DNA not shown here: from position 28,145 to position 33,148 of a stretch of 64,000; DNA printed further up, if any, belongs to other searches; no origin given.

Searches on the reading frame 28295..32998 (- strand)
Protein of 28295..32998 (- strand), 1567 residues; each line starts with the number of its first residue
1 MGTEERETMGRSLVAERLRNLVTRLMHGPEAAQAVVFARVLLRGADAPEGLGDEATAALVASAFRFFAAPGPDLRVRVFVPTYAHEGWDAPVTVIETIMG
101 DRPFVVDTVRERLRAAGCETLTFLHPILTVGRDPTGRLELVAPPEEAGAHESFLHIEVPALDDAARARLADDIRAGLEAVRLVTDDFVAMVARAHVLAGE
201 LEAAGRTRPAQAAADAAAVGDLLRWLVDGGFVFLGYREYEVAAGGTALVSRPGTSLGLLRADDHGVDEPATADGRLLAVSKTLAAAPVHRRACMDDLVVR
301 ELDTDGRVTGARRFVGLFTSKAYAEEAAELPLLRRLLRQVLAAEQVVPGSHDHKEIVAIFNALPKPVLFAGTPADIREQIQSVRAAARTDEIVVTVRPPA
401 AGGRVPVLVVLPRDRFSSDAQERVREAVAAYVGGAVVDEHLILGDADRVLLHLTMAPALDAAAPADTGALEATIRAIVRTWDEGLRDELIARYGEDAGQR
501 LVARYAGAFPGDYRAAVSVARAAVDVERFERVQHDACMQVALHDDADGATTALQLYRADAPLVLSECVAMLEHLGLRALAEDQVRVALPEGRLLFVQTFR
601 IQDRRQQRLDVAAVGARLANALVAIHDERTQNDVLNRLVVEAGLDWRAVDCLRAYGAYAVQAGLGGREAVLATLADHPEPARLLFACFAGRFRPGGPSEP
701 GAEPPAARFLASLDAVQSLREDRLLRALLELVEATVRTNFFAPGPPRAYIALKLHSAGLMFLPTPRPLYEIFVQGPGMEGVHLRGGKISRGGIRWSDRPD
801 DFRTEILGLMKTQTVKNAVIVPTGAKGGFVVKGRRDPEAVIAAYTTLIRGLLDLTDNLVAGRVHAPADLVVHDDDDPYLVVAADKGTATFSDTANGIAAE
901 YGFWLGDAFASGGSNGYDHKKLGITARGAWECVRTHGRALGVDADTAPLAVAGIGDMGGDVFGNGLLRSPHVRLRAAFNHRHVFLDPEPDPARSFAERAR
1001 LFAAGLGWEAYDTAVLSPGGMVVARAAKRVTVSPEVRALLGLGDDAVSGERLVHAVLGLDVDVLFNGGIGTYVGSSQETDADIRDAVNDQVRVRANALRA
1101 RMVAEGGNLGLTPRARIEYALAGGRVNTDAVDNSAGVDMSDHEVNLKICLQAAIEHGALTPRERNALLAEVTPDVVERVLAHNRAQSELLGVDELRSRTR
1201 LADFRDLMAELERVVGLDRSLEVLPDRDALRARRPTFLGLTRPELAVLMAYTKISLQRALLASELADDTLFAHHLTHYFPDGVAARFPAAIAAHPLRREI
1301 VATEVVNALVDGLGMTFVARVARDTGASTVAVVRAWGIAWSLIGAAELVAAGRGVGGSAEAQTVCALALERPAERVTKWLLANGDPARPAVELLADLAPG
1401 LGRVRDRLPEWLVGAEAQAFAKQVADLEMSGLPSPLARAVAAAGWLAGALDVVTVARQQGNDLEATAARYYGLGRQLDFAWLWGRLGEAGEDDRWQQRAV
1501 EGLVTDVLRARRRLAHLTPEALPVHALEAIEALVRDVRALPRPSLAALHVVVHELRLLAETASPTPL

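Call 31: search_protein_families(library=pfam, proteins=[window:28295-32998:-], max_evalue=0.001)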
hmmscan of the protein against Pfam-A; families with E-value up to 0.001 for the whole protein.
window:28295-32998:- (1567 aa): 8 families
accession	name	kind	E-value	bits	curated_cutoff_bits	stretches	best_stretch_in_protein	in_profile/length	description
PF05088.18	Bac_GDH_CD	-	7.8e-215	714.5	22.8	1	711-1191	4-495/497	Bacterial NAD-glutamate dehydrogenase, catalytic domain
PF21074.2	GDH_C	-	3.1e-74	250.6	26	1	1239-1516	3-282/339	Glutamate dehydrogenase, C-terminal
PF21075.3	GDH_ACT1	-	2.4e-23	82.9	23.7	1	52-172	18-143/144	Glutamate dehydrogenase, ACT1 domain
PF21078.2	GDH_HM3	-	3.6e-15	56.3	24.6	1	631-694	2-66/66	Glutamate dehydrogenase, helical motif 3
PF21079.2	GDH_HM2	-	4.4e-12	46.2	21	1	489-531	2-44/45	Glutamate dehydrogenase, helical motif 2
PF21077.3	GDH_ACT3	-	1.8e-09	37.6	22.2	1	541-613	7-79/80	Glutamate dehydrogenase, ACT3 domain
PF21076.3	GDH_ACT2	-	4.8e-09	37.1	22.8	1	405-482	13-90/90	Glutamate dehydrogenase, ACT2 domain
PF21073.2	GDH_HM1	-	4.7e-07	30.1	21.2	1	331-383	2-54/60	Glutamate dehydrogenase, helical motif 1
